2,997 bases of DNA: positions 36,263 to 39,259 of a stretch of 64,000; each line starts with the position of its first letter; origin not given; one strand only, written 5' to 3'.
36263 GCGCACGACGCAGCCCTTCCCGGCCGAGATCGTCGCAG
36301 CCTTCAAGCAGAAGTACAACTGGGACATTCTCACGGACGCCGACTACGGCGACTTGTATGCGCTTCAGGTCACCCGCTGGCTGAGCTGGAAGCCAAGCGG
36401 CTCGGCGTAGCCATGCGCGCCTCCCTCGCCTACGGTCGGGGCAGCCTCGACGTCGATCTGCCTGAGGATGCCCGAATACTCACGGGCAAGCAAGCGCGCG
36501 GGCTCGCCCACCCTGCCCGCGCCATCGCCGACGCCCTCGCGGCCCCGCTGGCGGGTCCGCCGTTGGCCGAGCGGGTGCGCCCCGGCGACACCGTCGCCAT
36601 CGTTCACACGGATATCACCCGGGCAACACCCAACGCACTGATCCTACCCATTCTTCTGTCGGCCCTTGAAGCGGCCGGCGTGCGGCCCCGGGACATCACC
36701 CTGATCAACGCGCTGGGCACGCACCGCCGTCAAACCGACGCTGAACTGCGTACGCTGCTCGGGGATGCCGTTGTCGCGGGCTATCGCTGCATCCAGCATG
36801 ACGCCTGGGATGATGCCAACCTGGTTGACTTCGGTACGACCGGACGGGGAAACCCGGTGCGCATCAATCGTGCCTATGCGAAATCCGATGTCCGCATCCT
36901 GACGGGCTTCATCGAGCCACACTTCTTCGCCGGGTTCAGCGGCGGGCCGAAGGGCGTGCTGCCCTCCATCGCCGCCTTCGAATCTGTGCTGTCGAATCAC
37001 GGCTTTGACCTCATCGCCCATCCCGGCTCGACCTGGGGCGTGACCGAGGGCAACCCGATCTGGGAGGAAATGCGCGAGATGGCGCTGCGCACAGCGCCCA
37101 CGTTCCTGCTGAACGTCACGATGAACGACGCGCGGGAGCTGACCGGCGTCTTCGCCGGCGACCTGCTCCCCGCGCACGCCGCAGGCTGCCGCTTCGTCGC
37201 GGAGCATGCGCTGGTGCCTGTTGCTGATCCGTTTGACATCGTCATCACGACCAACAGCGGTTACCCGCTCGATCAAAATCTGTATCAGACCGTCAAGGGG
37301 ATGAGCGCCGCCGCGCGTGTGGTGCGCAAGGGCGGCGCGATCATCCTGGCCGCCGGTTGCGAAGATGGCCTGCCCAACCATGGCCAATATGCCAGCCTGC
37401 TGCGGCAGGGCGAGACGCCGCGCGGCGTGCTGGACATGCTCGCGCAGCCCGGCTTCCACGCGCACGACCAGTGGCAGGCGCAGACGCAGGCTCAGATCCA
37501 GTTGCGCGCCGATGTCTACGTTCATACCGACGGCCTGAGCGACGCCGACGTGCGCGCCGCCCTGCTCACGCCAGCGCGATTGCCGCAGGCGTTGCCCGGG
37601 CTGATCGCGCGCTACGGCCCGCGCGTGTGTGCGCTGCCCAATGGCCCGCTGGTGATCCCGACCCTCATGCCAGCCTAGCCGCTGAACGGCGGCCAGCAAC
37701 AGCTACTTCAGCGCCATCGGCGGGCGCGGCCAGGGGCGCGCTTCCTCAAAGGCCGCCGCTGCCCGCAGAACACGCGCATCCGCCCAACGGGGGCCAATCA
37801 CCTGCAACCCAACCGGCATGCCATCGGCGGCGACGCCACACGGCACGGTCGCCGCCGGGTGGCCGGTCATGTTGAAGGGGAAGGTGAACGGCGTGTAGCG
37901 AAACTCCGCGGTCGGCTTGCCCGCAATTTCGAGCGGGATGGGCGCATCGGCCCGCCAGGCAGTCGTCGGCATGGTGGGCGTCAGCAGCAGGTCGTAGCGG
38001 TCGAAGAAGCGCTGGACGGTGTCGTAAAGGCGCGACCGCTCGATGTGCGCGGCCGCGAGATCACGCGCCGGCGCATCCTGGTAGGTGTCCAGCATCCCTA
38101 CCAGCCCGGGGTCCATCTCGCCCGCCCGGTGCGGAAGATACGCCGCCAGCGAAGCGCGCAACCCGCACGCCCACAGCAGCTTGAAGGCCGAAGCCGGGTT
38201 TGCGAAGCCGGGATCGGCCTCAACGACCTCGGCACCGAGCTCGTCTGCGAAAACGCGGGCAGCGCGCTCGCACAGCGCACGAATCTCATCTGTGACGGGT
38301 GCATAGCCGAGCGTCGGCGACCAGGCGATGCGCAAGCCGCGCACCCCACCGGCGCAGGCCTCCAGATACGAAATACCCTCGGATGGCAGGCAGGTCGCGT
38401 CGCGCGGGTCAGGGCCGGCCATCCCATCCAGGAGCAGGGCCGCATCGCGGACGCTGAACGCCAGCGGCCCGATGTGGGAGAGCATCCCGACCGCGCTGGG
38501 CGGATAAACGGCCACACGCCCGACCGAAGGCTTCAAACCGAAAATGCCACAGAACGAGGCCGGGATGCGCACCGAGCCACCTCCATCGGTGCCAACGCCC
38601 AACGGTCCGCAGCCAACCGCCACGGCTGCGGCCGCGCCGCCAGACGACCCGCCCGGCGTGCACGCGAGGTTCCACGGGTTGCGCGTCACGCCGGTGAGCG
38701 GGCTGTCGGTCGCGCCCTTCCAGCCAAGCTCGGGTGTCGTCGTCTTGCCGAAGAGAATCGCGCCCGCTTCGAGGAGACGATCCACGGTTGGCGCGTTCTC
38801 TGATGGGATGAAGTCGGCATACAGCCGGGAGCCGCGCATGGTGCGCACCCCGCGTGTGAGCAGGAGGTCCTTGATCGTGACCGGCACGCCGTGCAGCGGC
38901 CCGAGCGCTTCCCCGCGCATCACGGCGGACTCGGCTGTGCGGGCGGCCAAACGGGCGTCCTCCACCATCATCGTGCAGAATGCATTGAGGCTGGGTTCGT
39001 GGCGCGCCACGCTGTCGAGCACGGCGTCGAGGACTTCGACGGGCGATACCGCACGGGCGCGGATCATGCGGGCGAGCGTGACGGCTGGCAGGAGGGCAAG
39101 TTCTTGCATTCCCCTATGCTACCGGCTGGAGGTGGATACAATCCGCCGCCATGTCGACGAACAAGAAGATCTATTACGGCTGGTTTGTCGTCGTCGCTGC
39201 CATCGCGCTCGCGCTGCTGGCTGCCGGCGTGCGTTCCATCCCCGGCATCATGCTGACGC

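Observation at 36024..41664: Orphan LarA-family (nickel-pincer cofactor) racemase homolog in a catabolic cluster with amidase, MFS transporter, FAD amine oxidase and PPOX-like protein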

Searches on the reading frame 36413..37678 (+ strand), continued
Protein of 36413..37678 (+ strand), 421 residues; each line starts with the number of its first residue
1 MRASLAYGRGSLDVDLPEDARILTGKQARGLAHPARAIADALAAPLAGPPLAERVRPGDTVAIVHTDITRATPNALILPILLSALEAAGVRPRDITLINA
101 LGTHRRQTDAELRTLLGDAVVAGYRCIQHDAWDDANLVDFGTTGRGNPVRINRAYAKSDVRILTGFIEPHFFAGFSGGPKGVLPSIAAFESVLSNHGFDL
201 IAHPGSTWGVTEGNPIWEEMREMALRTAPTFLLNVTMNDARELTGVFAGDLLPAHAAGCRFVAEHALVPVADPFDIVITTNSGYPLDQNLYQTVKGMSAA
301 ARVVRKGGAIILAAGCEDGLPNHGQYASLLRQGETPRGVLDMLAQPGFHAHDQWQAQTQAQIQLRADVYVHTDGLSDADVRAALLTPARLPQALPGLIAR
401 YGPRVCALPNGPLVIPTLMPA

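Call 42: search_protein_families(library=ncbifam, max_evalue=1e-8, proteins=[L075:12237-13235:+, L075:13271-14014:+, L075:14047-14508:+, L039:1375-2550:-, L039:3426-3944:-, L039:3511-5643:-, L084:5068-6393:+])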
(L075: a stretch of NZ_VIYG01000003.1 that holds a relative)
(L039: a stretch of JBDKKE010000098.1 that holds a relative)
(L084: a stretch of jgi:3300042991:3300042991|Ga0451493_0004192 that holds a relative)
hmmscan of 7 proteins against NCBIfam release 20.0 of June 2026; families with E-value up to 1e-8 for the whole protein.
L075:12237-13235:+ (333 aa): 1 family
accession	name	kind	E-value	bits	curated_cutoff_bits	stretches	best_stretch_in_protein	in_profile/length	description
TIGR00299.2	nickel_LarC1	equivalog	5.8e-66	221.3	90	1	165-329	1-165/165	nickel pincer cofactor biosynthesis protein LarC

L075:13271-14014:+ (248 aa): 1 family
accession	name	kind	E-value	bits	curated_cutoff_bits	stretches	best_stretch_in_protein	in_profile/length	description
NF033503.1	LarB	equivalog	2.3e-93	311.7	175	1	33-241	1-208/209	nickel pincer cofactor biosynthesis protein LarB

L075:14047-14508:+ (154 aa): 1 family
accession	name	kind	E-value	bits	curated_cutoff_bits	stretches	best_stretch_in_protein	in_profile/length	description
NF052512.1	nickel_LarC2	equivalog_domain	2.6e-45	153.3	50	1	17-133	2-118/118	nickel pincer cofactor biosynthesis protein LarC2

L039:1375-2550:- (392 aa): 0 families

L039:3426-3944:- (173 aa): 0 families

L039:3511-5643:- (711 aa): 11 families
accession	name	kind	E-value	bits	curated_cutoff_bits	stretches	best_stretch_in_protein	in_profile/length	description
NF011309.0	PRK14720.1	equivalog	4.3e-74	250.1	714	1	102-674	310-903/906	transcription elongation factor GreA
NF004969.0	PRK06330.1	equivalog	1.2e-52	179.5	697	1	104-663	143-708/718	transcript cleavage factor/unknown domain fusion protein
TIGR01462.1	greA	subfamily_domain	2.3e-36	125.1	139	1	526-671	5-150/151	transcription elongation factor GreA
NF001263.0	PRK00226.1-4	equivalog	2.3e-28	99.1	145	1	521-671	7-157/160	transcription elongation factor GreA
NF001261.0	PRK00226.1-2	equivalog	2.3e-28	99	167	1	526-671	9-154/157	transcription elongation factor GreA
NF001264.0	PRK00226.1-5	equivalog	4.8e-23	81.7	180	1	529-671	12-155/158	transcription elongation factor GreA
NF001260.0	PRK00226.1-1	equivalog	6e-20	71.5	234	1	518-657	3-142/160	transcription elongation factor GreA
NF002506.1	PRK01885.1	equivalog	2.7e-17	62.9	188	1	526-671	8-152/156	transcription elongation factor GreB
TIGR01461.1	greB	equivalog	3e-13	49.8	171.05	1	521-670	3-151/156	transcription elongation factor GreB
NF001262.0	PRK00226.1-3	equivalog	8.6e-10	38.6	161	1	517-656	4-143/165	transcription elongation factor GreA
NF004973.0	PRK06342.1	equivalog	3.6e-09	36.6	159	1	596-660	89-152/160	transcription elongation factor GreA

L084:5068-6393:+ (442 aa): 0 families

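Call 55: search_protein_families(library=pfam, alignment_id=A3, max_evalue=0.00001)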
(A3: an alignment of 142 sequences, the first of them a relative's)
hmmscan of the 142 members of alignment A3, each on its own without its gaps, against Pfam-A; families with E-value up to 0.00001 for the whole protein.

A. member 1, L001:8472-9662:+ (397 aa): 3 families
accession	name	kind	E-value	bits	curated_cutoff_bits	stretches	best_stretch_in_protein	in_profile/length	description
PF01551.29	Peptidase_M23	-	5.5e-33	113.5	28.7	1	297-392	2-96/96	Peptidase family M23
PF01476.26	LysM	-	3.3e-06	27.4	20.9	0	137-183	1-43/43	LysM domain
PF23473.1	LysM3_LYK4_5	-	3.9e-06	27.3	29.3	0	137-163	5-31/48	LYK4/5 LysM3 domain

B. families by the number of members that match (of 142 scanned): 137 families (the first 25 are shown)
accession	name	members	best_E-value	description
PF08450.18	SGL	7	5.2e-77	SMP-30/Gluconolactonase/LRE-like region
PF03812.18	KdgT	6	3.2e-112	2-keto-3-deoxygluconate permease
PF00884.28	Sulfatase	6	9.5e-58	Sulfatase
PF16347.10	SGSH_C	6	2e-17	N-sulphoglucosamine sulphohydrolase, C-terminal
PF01663.27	Phosphodiest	5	4.8e-10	Type I phosphodiesterase / nucleotide pyrophosphatase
PF02595.20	Gly_kinase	4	5.2e-149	Glycerate kinase family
PF01435.24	Peptidase_M48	3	2.3e-40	Peptidase family M48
PF01261.30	AP_endonuc_2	3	9.7e-31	Xylose isomerase-like TIM barrel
PF02540.23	NAD_synthase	3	5.3e-12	NAD synthase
PF00733.27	Asn_synthase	3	2.1e-06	Asparagine synthase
PF00144.29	Beta-lactamase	2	3.9e-75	Beta-lactamase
PF02913.24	FAD-oxidase_C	2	1.1e-60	FAD linked oxidases, C-terminal domain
PF00248.27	Aldo_ket_red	2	1.4e-54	Aldo/keto reductase family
PF01565.28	FAD_binding_4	2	6.4e-42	FAD binding domain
PF00990.26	GGDEF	2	1.4e-40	Diguanylate cyclase, GGDEF domain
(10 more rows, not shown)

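Call 62: search_solved_structures(query=L084:5068-6393:+, max_evalue=1)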
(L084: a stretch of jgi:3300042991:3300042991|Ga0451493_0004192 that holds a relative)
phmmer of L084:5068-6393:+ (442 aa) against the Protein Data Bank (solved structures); distinct sequences matched with E-value up to 1: 0.

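Call 71: predict_structure(alignment_id=A1)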
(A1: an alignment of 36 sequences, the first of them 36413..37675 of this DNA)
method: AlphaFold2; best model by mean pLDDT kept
length: 421 residues; sequences in the alignment: 36
mean_pLDDT: 85.3   pTM: 0.85
mean pLDDT of the five models: 85.3, 85.1, 85.0, 83.8, 79.4
residues with pLDDT >= 90: 196; 70-90: 175; 50-70: 45; < 50: 5
segments of 3 or more residues with pLDDT < 50: none
pLDDT, mean of each block of 10 residues (from residue 1): 88 94 89 97 95 97 77 88 97 94 68 86 90 89 84 96 82 60 78 58 62 78 91 88 92 90 87 95 68 83 94 83 74 91 79 80 93 89 93 96 95 79 57
secondary structure, 60 per line:
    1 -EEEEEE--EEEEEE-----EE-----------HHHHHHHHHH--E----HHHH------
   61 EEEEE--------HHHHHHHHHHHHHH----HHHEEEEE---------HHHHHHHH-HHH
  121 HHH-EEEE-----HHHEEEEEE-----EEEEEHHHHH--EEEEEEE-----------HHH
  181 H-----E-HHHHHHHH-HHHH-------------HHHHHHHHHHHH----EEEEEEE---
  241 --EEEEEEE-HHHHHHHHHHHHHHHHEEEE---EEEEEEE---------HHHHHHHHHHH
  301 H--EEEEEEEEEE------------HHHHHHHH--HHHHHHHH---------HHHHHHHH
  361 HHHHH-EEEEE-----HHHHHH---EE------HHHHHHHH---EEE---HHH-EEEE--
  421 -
elements in order: E2-7 E10-15 H34-43 H51-54 E61-65 H74-87 E95-99 H109-116 H118-123 E125-128 E137-142 E148-152 H153-157 E160-166 H178-181 H189-196 H198-201 H215-226 E231-237 E243-249 H251-266 E267-270 E274-280 H290-301 E304-313 H326-333 H336-343 H353-365 E367-371 H377-382 H394-401 E405-407 E415-418

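Call 73: fold_search(model_id=the predicted structure, library=pdb)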
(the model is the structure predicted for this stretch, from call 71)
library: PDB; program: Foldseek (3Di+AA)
matches with E <= 10: 922; with E <= 0.001: 19
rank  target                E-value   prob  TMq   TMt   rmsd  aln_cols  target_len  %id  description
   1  9eid                  1.7e-46  1.00  0.94  0.93   2.2       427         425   36  A broad-substrate spectrum lactate racemase A from Isosphaera pallida in complex with D-2-Hydroxybutyrate (released 2025-01-29)
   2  9eia_B                4.0e-46  1.00  0.94  0.93   2.2       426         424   36  A broad-substrate spectrum lactate racemase A from Isosphaera pallida in complex with copurified D-lactate (released 2025-01-29)
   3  9eia_A                2.1e-44  1.00  0.93  0.92   2.2       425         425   36  A broad-substrate spectrum lactate racemase A from Isosphaera pallida in complex with copurified D-lactate (released 2025-01-29)
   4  6c1w_A                5.2e-40  1.00  0.91  0.89   2.5       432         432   32  A tethered niacin-derived pincer complex with a nickel-carbon or sulfite-carbon bond in lactate racemase (released 2018-03-14)
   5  2yjg_A                6.2e-40  1.00  0.89  0.90   3.0       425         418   33  Structure of the lactate racemase apoprotein from Thermoanaerobacterium thermosaccharolyticum (released 2012-05-30)
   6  5huq_A                7.0e-40  1.00  0.91  0.89   2.5       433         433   33  A tethered niacin-derived pincer complex with a nickel-carbon bond in lactate racemase (released 2016-02-10)
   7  2yjg_B                9.4e-40  1.00  0.89  0.90   2.9       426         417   34  Structure of the lactate racemase apoprotein from Thermoanaerobacterium thermosaccharolyticum (released 2012-05-30)
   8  8ezf                  1.9e-39  1.00  0.86  0.87   3.1       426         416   33  A tethered niacin-derived pincer complex with a nickel-carbon or sulfite-carbon bond in lactate racemase R98A/R100A vari (released 2023-01-25)
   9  7s91                  8.2e-39  1.00  0.75  0.79   4.5       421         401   30  Structure of the malate racemase mar2 apoprotein from Thermoanaerobacterium thermosaccharolyticum at 2.25 angstroms reso (released 2021-10-13)
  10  8ezh                  1.6e-38  1.00  0.86  0.87   2.9       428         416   32  A tethered niacin-derived pincer complex with a nickel-carbon bond in lactate racemase R98A/R100A variant modeled with s (released 2023-01-25)
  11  5huq_B                1.9e-38  1.00  0.89  0.87   2.8       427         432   34  A tethered niacin-derived pincer complex with a nickel-carbon bond in lactate racemase (released 2016-02-10)
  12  6d6z                  4.4e-38  1.00  0.73  0.78   4.8       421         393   30  Structure of the malate racemase apoprotein from Thermoanaerobacterium thermosaccharolyticum (released 2019-04-24)
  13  9q3j_E                6.1e-28  1.00  0.74  0.70   5.7       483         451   20  Structures of LarA-like nickel-pincer nucleotide cofactor-utilizing enzyme with a single catalytic histidine residue f (released 2025-09-17)
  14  9q3k_A                1.6e-27  1.00  0.83  0.73   4.8       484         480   21  Structure of LarA-like nickel-pincer nucleotide cofactor-utilizing enzyme with a single catalytic histidine residue fr (released 2025-09-24)
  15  9q3j_G                1.6e-27  1.00  0.74  0.69   6.0       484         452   21  Structures of LarA-like nickel-pincer nucleotide cofactor-utilizing enzyme with a single catalytic histidine residue f (released 2025-09-17)
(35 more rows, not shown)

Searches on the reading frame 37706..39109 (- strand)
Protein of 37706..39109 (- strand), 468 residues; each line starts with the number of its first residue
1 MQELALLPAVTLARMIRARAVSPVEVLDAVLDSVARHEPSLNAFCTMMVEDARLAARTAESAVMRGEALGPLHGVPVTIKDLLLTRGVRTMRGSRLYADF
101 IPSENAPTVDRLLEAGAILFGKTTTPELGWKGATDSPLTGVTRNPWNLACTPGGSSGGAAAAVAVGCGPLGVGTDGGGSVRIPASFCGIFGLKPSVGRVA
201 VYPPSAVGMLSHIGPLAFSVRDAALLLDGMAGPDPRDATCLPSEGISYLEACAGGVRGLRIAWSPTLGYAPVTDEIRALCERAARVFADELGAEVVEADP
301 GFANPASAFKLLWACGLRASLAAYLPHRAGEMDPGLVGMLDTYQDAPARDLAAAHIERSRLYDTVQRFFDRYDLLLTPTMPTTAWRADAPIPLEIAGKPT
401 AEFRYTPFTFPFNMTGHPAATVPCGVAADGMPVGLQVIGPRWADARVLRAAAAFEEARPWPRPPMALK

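Call 5: search_protein_families(library=pfam, proteins=[window:37706-39109:-], max_evalue=0.001)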
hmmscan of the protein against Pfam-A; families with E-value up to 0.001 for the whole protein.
window:37706-39109:- (468 aa): 1 family
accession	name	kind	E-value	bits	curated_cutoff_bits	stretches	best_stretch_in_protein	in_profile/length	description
PF01425.27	Amidase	-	6.6e-103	345.6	27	1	25-448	1-445/445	Amidase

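Call 6: search_protein_families(library=ncbifam, proteins=[window:37706-39109:-], max_evalue=0.001)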
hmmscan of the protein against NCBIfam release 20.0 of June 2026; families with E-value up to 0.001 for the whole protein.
window:37706-39109:- (468 aa): 26 families (the best 25 are shown)
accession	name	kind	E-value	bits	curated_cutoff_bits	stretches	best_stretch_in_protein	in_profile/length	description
NF004815.0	PRK06169.1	equivalog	2e-165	550.9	506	1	2-462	5-463/471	amidase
NF005450.0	PRK07042.1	equivalog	6.6e-117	390.8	458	1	1-462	1-460/464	amidase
NF005686.0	PRK07486.1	subfamily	5.8e-101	338.6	465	1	2-462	9-477/486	amidase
NF005687.0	PRK07487.1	subfamily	6.3e-89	298.9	428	1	2-458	3-456/468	amidase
NF009119.0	PRK12470.1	equivalog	1.7e-82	277.9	498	1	2-462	4-456/462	amidase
NF004816.0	PRK06170.1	equivalog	3.9e-82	276.5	503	1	3-465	8-489/493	amidase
NF004717.0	PRK06061.1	equivalog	6.8e-76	255.9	498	1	11-461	21-470/483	amidase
NF006631.0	PRK09201.1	equivalog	2.4e-73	247.5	461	1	4-456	4-453/466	AtzE family amidohydrolase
TIGR00132.1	gatA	equivalog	2.9e-72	243.9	481.1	2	14-328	3-315/466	Asp-tRNA(Asn)/Glu-tRNA(Gln) amidotransferase subunit GatA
NF005565.0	PRK07235.1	subfamily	3.2e-71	240.5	545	2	22-297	39-315/506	amidase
TIGR02715.1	amido_AtzE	subfamily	4e-69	233.7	425.75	1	10-456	3-446/452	AtzE family amidohydrolase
NF005688.0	PRK07488.1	equivalog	1.5e-68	231.8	532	2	6-299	10-288/474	indoleacetamide hydrolase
NF005899.0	PRK07869.1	equivalog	8.4e-64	216.1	418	1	5-462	13-466/471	amidase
NF004766.0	PRK06102.1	equivalog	1.3e-54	186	559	1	9-456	10-449/455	amidase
NF006006.0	PRK08137.1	equivalog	2e-54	185.3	534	2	27-327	57-364/529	amidase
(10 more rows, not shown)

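Call 44: find_related_loci(query=window:37706-39109:-, collection=metagenome_contigs, flank=10000)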
Query window:37706-39109:- (468 aa) in metagenome_contigs; peptide patterns used: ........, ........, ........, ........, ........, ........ (x = any residue, [..] = any of these).
600 stretches matched a pattern (row limit reached: there are more); 557 encode a relative of the query (tblastn E <= 1e-3); the best 80 are kept; 80 distinct loci.
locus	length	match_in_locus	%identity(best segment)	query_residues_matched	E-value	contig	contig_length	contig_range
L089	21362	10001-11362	63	7-460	2e-164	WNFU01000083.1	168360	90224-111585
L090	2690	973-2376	56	2-465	3e-162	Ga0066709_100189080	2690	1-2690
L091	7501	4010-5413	55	2-466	3e-139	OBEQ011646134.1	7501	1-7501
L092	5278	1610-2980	55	3-460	5e-140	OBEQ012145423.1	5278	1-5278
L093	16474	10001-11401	51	2-465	3e-137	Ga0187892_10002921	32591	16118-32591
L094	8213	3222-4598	53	1-460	1e-136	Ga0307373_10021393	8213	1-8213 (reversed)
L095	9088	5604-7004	51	2-465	9e-136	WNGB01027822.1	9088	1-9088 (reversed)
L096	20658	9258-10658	50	2-465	1e-132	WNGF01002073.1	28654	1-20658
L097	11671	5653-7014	54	4-460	6e-131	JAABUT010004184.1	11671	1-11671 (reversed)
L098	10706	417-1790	52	4-460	1e-129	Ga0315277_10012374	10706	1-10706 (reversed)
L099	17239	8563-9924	52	4-460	4e-130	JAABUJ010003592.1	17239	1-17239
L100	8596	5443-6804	52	4-460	4e-130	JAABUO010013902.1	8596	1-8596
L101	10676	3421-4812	52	3-465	7e-128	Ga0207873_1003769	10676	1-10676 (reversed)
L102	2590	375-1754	51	2-460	1e-133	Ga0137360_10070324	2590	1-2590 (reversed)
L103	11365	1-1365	52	12-460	6e-127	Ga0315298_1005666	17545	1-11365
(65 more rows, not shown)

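Call 48: search_solved_structures(query=window:37706-39109:-, max_evalue=1e-40)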
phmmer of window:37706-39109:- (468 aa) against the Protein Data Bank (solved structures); distinct sequences matched with E-value up to 1e-40: 18.
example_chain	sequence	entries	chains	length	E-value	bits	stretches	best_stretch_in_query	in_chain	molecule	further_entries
4yj6_A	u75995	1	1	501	1.3e-74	255.2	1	9-461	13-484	Aryl acylamidase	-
4yji_A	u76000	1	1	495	3.9e-74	253.6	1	9-461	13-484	Aryl acylamidase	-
3kfu_E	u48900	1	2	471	7.5e-63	216.4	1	13-325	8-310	Glutamyl-tRNA(Gln) amidotransferase subunit A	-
2df4_A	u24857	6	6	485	4e-60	207.4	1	12-298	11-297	Glutamyl-tRNA(Gln) amidotransferase subunit A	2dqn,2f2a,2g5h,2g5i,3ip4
3al0_A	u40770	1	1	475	9.3e-57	196.3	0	67-296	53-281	Glutamyl-tRNA(Gln) amidotransferase subunit A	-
2gi3_A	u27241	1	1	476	9.4e-57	196.3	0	67-296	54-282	Glutamyl-tRNA(Gln) amidotransferase subunit A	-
4wj3_A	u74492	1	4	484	7.3e-56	193.3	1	9-264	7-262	Glutamyl-tRNA(Gln) amidotransferase subunit A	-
3a2p_A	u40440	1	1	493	4.6e-53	184.1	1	9-464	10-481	6-aminohexanoate-cyclic-dimer hydrolase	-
3a2q_A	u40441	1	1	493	1.4e-52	182.5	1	9-464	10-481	6-aminohexanoate-cyclic-dimer hydrolase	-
3h0l_A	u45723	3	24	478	9.4e-52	179.8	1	12-264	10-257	Glutamyl-tRNA(Gln) amidotransferase subunit A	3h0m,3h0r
3a1k_A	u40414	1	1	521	1.7e-49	172.3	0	70-298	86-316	Amidase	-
3a1i_A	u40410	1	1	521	4.9e-49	170.8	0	70-298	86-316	Amidase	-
6c62_A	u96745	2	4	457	1.8e-48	168.9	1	17-455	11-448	Biuret hydrolase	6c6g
2dc0_A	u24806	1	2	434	3.8e-47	164.6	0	13-246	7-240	probable amidase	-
6dhv_A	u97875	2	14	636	7.3e-44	153.8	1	17-464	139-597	Fatty acid amide hydrolase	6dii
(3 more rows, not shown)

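Call 77: search_protein_families(library=pfam, alignment_id=A4, max_evalue=0.00001)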
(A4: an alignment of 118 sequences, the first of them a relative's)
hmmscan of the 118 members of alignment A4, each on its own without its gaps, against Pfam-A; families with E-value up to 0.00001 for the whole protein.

A. member 1, L089:8617-9156:- (180 aa): 2 families
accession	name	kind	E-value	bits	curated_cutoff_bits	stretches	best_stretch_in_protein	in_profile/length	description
PF05163.17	DinB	-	1.8e-21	77.2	23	1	11-163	6-158/165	DinB family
PF12867.12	DinB_2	-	4.9e-09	37.2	24.8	1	26-143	8-128/128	DinB superfamily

B. families by the number of members that match (of 118 scanned): 112 families (the first 25 are shown)
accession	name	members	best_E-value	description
PF16861.10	Carbam_trans_C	7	1.5e-58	Carbamoyltransferase C-terminus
PF02543.21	Carbam_trans_N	7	6.1e-36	Carbamoyltransferase N-terminus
PF20434.5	BD-FAE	5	7.6e-16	BD-FAE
PF00135.34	COesterase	5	4.3e-11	Carboxylesterase family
PF07859.19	Abhydrolase_3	5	1.7e-10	alpha/beta hydrolase fold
PF02737.24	3HCDH_N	3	1.2e-59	3-hydroxyacyl-CoA dehydrogenase, NAD binding domain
PF02826.25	2-Hacid_dh_C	3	1e-53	D-isomer specific 2-hydroxyacid dehydrogenase, NAD binding domain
PF01546.33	Peptidase_M20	3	3.2e-33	Peptidase family M20/M25/M40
PF07969.17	Amidohydro_3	3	1.3e-29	Amidohydrolase family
PF00725.27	3HCDH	3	2.6e-29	3-hydroxyacyl-CoA dehydrogenase, C-terminal domain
PF00389.36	2-Hacid_dh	3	1.4e-16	D-isomer specific 2-hydroxyacid dehydrogenase, catalytic domain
PF03992.22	ABM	3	1.1e-12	Antibiotic biosynthesis monooxygenase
PF13409.12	GST_N_2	3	3.9e-12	Glutathione S-transferase, N-terminal domain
PF02798.26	GST_N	3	5.1e-10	Glutathione S-transferase, N-terminal domain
PF00171.27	Aldedh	2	3.9e-157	Aldehyde dehydrogenase family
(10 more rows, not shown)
